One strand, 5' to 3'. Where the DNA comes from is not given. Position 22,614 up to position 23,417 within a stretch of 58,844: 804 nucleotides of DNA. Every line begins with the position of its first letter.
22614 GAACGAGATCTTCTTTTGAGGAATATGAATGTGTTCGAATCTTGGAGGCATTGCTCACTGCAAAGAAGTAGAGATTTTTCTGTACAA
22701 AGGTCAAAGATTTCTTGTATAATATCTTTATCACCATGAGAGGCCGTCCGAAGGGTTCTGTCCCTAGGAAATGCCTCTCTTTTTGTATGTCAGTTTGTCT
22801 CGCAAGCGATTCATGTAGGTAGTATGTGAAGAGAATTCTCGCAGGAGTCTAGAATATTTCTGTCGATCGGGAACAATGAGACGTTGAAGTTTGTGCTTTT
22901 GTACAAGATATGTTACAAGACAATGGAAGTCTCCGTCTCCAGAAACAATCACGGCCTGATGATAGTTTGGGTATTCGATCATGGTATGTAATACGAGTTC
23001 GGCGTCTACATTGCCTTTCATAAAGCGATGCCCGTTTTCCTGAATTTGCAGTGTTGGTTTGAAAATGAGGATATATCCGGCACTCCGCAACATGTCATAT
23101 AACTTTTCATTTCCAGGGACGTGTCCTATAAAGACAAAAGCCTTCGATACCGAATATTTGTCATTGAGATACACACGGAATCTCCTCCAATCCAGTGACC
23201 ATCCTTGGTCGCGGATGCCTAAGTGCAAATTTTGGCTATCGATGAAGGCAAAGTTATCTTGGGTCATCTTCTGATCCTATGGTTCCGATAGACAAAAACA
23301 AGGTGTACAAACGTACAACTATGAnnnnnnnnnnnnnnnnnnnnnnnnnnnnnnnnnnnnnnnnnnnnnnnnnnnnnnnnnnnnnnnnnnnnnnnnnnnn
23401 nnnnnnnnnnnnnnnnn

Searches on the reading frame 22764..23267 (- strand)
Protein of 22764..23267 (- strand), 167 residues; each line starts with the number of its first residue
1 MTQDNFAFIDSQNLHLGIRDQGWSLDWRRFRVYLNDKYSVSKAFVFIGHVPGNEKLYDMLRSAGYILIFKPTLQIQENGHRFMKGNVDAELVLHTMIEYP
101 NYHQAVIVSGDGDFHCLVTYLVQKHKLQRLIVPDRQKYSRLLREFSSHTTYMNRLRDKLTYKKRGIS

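Call 117: search_protein_families(library=pfam, proteins=[window:22764-23267:-], max_evalue=0.001)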
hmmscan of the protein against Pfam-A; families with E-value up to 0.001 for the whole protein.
window:22764-23267:- (167 aa): 1 family
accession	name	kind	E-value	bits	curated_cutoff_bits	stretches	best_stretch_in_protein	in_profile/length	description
PF01936.24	NYN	-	1.2e-12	49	24.2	1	8-144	5-136/145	NYN domain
